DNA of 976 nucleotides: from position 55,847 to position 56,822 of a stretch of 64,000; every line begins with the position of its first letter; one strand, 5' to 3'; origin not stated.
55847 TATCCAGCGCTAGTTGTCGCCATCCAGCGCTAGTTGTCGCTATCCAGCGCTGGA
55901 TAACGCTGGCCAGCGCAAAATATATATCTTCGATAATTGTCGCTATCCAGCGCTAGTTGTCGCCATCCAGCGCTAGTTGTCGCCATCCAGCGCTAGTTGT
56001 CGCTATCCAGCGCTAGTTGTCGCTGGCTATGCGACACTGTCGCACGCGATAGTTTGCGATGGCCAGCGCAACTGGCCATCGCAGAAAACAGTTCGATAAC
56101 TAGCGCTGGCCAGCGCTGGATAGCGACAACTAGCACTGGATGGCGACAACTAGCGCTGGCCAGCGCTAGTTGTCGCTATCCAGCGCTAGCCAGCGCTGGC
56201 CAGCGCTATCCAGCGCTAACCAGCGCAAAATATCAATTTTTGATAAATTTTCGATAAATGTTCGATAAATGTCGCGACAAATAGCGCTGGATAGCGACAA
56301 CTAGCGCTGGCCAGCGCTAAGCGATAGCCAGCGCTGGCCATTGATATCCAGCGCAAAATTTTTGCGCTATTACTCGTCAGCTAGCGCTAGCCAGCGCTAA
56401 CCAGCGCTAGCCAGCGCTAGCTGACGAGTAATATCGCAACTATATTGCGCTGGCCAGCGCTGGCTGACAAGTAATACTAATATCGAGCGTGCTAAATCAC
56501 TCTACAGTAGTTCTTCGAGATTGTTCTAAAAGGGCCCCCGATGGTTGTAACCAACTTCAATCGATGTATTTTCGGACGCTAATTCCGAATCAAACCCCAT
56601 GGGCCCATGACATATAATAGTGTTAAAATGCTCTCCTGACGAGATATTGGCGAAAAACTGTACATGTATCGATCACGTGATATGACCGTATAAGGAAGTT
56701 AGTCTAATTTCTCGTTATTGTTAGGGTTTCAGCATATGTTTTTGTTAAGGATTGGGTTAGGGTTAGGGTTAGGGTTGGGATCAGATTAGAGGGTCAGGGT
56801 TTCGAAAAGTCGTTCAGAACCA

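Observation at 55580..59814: LINE ORF2 split by a 1.73-kb foldback DNA transposon; in-silico excision restores the reading frame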

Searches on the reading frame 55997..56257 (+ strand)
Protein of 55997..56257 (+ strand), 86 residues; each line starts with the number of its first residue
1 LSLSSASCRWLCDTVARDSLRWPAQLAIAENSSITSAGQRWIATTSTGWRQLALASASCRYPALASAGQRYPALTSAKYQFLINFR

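Call 21: find_encoding_contigs(protein=window:55997-56257:+, flank=10000, max_places=10)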
Protein window:55997-56257:+ (86 aa): no gene with exactly this product is on record in the collection.

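Call 91: search_protein_families(library=pfam, proteins=[window:55997-56254:+], max_evalue=0.1)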
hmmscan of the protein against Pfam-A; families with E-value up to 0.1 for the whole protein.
seq(86 aa): 1 family
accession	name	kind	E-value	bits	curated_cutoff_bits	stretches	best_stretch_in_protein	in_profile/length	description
PF12224.13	Amidoligase_2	-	0.073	13.4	22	1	9-65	155-209/245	Putative amidoligase enzyme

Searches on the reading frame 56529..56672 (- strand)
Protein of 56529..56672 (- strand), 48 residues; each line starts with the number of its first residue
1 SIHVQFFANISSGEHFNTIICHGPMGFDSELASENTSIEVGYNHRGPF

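Call 91: search_protein_families(library=pfam, proteins=[window:56529-56672:-], max_evalue=0.1)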
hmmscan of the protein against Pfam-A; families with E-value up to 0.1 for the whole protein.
seq(48 aa): 0 families
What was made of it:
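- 56481..56899 (.): Central non-inverted domain (GC 41%). Positions 56481-56878 are a copy of a dispersed ~390-bp repeat with degenerate (TTAGGG)n and two CACGTG palindromes. It has no ORF with a family hit. Pfam found nothing significant (call 91).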
